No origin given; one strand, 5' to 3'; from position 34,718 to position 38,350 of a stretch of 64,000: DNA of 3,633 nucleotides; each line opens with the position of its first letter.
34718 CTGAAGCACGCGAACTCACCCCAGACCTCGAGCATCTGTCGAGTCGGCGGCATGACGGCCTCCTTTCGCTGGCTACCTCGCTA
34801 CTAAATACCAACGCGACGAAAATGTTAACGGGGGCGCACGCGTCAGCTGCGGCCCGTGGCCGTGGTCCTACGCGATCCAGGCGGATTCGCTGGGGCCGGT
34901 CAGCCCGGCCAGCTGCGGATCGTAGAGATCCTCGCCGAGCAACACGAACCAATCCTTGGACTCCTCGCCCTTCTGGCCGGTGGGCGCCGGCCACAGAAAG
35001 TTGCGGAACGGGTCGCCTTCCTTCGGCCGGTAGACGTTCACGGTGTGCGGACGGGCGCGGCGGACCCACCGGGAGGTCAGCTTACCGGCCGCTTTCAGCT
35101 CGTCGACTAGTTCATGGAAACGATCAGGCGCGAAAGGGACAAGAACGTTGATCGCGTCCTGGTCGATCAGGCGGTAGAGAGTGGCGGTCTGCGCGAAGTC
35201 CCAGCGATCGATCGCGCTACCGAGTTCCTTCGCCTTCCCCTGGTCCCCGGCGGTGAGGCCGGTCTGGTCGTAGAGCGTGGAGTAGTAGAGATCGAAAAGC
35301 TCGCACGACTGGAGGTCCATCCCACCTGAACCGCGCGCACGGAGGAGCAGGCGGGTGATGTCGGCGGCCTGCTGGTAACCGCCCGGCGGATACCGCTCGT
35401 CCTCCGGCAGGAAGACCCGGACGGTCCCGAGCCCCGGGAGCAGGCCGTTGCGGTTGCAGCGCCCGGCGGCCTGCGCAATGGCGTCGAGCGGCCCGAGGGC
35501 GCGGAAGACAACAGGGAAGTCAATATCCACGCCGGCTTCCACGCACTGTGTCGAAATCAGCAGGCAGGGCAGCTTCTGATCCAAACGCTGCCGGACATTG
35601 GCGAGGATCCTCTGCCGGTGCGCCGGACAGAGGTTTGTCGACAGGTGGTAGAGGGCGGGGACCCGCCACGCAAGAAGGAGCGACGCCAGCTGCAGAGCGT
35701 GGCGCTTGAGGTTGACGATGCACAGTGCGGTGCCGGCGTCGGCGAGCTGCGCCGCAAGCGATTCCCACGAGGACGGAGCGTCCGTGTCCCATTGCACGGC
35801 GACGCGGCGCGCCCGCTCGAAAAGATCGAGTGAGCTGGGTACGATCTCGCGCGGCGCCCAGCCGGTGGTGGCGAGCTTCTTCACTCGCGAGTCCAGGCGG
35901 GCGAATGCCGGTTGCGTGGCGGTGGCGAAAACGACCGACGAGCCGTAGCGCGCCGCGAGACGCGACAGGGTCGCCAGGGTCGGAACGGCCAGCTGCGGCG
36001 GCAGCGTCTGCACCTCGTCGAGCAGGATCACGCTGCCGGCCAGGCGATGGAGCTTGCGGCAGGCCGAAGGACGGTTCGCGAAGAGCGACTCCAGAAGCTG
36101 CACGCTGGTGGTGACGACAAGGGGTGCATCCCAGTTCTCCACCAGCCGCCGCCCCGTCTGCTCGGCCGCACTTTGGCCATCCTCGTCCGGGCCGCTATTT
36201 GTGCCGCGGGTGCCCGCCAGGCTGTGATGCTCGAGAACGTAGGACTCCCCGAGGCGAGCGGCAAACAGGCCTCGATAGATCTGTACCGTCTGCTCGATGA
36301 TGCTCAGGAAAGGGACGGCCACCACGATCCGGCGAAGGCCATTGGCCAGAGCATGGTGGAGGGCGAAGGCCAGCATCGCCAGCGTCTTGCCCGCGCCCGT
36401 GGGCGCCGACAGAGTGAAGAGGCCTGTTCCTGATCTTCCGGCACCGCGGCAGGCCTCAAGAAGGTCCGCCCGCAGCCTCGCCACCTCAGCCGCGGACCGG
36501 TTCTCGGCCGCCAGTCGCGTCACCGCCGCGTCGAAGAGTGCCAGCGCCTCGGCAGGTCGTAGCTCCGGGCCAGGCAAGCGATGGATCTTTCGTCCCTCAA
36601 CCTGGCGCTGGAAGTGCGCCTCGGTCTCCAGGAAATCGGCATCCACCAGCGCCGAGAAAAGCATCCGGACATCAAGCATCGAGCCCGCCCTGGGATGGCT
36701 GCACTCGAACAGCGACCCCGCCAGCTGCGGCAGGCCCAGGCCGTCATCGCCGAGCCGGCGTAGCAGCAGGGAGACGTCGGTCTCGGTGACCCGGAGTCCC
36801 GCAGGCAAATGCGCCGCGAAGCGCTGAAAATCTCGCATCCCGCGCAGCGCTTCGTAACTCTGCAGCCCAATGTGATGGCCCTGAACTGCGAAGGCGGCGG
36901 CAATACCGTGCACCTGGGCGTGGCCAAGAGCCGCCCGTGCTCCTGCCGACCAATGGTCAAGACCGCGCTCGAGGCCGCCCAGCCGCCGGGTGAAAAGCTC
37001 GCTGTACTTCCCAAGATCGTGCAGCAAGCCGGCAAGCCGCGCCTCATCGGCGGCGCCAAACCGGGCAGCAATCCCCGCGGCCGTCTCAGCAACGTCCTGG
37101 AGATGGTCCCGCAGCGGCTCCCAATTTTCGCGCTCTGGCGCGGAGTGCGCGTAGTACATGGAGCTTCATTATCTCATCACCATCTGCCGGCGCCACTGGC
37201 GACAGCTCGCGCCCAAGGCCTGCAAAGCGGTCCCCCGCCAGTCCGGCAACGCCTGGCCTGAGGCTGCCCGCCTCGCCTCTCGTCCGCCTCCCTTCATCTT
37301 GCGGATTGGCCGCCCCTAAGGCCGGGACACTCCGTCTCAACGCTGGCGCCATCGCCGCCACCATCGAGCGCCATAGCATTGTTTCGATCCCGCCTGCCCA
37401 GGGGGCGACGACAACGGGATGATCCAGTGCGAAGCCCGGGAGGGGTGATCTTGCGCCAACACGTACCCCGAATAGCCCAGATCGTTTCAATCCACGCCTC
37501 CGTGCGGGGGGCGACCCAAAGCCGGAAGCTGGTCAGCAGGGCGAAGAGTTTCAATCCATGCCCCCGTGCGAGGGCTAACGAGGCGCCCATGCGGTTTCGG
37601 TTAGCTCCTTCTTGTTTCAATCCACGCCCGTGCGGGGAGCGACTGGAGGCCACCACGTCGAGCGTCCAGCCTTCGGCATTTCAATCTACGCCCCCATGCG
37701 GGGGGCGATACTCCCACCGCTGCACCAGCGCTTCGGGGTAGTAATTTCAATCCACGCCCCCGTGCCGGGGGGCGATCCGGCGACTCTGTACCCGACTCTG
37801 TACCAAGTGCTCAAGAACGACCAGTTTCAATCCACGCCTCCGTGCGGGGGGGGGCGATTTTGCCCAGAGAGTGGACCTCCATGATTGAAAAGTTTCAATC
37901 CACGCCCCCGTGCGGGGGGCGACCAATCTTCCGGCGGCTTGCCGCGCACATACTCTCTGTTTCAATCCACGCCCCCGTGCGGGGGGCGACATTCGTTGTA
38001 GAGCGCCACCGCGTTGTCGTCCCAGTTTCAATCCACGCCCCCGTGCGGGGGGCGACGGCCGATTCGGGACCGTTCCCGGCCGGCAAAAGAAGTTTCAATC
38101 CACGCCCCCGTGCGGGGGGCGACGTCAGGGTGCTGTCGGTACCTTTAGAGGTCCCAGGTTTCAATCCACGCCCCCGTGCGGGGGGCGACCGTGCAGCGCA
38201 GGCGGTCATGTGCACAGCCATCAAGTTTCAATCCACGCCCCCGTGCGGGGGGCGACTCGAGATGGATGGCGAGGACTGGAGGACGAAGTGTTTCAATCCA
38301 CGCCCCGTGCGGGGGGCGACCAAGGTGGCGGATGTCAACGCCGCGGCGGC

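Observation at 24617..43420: Type I-C locus with two large arrays flanking the cas operon, each with its own homologous leader on the same side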

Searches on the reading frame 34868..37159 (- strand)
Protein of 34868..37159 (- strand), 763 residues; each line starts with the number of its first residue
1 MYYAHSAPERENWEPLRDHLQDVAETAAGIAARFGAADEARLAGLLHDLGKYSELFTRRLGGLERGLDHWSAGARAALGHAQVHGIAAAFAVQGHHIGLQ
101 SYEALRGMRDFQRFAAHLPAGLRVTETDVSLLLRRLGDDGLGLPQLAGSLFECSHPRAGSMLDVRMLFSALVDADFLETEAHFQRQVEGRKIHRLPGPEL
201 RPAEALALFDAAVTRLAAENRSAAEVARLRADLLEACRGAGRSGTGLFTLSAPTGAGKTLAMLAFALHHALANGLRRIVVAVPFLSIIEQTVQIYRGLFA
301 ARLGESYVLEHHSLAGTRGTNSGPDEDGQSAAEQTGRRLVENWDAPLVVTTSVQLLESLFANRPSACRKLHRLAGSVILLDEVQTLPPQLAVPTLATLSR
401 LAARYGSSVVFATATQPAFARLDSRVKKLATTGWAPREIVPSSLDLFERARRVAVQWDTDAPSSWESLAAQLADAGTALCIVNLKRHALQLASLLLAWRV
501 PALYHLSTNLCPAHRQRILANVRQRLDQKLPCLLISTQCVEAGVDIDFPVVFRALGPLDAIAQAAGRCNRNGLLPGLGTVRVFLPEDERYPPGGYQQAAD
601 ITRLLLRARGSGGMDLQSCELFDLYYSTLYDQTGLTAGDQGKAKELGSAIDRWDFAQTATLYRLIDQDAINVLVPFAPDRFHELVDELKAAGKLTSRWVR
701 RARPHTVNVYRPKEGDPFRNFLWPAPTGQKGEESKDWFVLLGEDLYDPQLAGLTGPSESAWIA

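Call 8: search_protein_families(library=ncbifam, proteins=[window:34868-37159:-])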
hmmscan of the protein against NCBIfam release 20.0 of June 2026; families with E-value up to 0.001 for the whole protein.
window:34868-37159:- (763 aa): 7 families
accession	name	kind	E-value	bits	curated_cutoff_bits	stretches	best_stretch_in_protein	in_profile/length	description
TIGR02621.3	cas3_GSU0051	exception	1.4e-34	120.1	400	3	375-617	168-416/854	type I-G CRISPR-associated helicase/endonuclease Cas3g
TIGR01587.1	cas3_core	equivalog_domain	1.6e-27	96.6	102.45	1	248-571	2-319/358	CRISPR-associated helicase Cas3'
TIGR01596.1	cas3_HD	equivalog_domain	4.7e-17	62.6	43.45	1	16-179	1-177/178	CRISPR-associated endonuclease Cas3''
TIGR03117.2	cas_csf4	equivalog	2.1e-06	26.2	400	1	247-301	149-202/800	type IV CRISPR-associated DEAD/DEAH-box helicase Csf4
NF007248.0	PRK09694.1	equivalog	3.4e-06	25.4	569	0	514-570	605-661/878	CRISPR-associated helicase/endonuclease Cas3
TIGR02562.1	cas3_yersinia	equivalog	0.00018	19.4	565.95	0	345-417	563-635/1110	type I-F CRISPR-associated helicase Cas3f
TIGR00277.1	HDIG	domain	0.00092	19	27.6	0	17-54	6-44/84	HDIG domain-containing metalloprotein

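Call 22: find_encoding_contigs(protein=window:34868-37159:-, flank=10000, max_places=10)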
Protein window:34868-37159:- (763 aa): no gene with exactly this product is on record in the collection.

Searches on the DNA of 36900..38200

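Call 50: search_rna_families(source=window, start=36900, end=38200, threshold=evalue, max_evalue=1)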
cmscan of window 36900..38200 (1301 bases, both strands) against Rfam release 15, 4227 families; matches with E-value up to 1: 11.
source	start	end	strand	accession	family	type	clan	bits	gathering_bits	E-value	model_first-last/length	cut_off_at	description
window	37744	37778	-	RF01322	CRISPR-DR9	Gene; CRISPR;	-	26.1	45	0.0031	1-37/37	no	CRISPR RNA direct repeat element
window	38158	38187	-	RF01322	CRISPR-DR9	Gene; CRISPR;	-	24.6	45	0.0083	5-37/37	no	CRISPR RNA direct repeat element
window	38025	38056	-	RF01322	CRISPR-DR9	Gene; CRISPR;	-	24.1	45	0.012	1-37/37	no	CRISPR RNA direct repeat element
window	37892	37923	-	RF01322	CRISPR-DR9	Gene; CRISPR;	-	24.1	45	0.012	1-37/37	no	CRISPR RNA direct repeat element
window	37959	37990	-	RF01322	CRISPR-DR9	Gene; CRISPR;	-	24.1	45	0.012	1-37/37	no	CRISPR RNA direct repeat element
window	38092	38123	-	RF01322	CRISPR-DR9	Gene; CRISPR;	-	24.1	45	0.012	1-37/37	no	CRISPR RNA direct repeat element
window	37678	37711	-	RF01322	CRISPR-DR9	Gene; CRISPR;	-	23.1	45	0.024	1-37/37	no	CRISPR RNA direct repeat element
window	37484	37517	-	RF01322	CRISPR-DR9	Gene; CRISPR;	-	20.5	45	0.14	1-37/37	no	CRISPR RNA direct repeat element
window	37824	37860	-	RF01322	CRISPR-DR9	Gene; CRISPR;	-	19.4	45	0.3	1-37/37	no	CRISPR RNA direct repeat element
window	37614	37643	-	RF01322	CRISPR-DR9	Gene; CRISPR;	-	18.8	45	0.45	1-37/37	no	CRISPR RNA direct repeat element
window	38147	38200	+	RF03090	lysM-Actino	Cis-reg;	-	14.4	153.8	0.85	1-95/215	3'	lysM-Actino RNA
